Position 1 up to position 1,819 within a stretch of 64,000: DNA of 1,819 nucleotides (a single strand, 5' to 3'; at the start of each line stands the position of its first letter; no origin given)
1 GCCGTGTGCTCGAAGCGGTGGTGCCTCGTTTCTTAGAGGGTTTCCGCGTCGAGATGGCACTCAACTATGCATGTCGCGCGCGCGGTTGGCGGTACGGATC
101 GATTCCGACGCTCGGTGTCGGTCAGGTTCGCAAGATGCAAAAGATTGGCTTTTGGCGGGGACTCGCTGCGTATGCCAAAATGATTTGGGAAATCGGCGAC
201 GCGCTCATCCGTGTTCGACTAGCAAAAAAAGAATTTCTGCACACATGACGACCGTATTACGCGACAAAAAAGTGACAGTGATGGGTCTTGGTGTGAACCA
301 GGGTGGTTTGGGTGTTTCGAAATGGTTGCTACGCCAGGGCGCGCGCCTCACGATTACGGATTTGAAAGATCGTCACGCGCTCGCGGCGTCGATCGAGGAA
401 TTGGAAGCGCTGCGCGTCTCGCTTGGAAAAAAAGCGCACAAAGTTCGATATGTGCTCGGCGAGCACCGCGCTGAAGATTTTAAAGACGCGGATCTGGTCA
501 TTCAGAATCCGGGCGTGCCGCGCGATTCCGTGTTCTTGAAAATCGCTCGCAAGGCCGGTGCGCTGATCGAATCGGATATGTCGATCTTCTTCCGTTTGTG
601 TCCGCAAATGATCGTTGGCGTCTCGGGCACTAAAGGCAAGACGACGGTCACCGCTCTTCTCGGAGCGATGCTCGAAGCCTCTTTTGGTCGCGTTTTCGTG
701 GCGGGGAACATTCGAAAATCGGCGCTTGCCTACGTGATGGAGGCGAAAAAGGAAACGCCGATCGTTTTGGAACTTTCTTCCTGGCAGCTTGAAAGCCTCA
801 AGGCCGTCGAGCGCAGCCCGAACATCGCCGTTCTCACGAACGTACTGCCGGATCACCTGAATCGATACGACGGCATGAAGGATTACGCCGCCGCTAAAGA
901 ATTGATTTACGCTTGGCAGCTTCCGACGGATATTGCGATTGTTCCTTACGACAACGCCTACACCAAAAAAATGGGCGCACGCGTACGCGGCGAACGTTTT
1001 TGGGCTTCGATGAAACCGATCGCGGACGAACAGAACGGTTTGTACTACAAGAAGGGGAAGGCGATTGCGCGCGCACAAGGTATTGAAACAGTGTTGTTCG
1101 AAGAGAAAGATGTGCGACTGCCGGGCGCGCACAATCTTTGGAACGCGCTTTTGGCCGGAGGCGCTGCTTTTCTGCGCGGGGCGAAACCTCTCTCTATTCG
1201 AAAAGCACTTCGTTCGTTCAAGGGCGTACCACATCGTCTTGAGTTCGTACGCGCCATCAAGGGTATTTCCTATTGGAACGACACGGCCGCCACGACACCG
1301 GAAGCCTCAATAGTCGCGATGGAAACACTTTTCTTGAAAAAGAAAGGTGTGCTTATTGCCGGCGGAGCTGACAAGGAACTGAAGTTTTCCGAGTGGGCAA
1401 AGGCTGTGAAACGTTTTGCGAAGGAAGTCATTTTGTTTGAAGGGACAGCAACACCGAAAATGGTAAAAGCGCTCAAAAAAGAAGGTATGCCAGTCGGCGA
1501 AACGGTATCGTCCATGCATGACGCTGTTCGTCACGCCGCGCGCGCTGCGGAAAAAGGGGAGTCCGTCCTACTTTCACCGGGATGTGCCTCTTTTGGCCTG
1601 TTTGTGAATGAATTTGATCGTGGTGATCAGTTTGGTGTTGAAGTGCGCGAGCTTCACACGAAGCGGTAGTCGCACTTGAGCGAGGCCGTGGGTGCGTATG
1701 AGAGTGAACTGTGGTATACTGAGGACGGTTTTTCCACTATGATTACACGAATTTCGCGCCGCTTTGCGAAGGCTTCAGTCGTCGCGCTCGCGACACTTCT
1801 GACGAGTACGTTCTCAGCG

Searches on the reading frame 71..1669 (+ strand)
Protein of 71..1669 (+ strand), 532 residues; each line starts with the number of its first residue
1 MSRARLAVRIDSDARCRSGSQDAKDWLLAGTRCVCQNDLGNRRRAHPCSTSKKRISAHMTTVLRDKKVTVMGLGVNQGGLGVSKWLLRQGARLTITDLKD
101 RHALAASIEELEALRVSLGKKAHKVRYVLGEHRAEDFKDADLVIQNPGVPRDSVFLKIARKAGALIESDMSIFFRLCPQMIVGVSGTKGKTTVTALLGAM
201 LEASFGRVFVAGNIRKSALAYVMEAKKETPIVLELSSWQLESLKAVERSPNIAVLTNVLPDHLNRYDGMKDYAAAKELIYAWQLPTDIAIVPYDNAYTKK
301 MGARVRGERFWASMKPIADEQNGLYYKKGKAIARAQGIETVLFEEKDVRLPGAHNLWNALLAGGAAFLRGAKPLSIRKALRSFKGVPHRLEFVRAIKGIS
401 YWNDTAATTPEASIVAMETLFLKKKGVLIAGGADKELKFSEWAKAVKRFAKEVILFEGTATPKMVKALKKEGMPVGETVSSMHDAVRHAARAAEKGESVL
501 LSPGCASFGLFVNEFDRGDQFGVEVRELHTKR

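Call 6: search_protein_families(library=pfam, proteins=[window:71-1669:+], max_evalue=0.01)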
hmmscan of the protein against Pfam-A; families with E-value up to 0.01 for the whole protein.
window:71-1669:+ (532 aa): 3 families
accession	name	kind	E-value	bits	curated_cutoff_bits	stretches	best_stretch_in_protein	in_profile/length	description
PF08245.18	Mur_ligase_M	-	1.7e-27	97.1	24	1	184-365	1-199/200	Mur ligase middle domain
PF02875.26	Mur_ligase_C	-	2e-10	42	28.4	1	388-503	1-125/127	Mur ligase, glutamate ligase domain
PF21799.2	MurD-like_N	-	1.2e-09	38.8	27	1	66-164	1-84/88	Mur ligase MurD-like, N-terminal domain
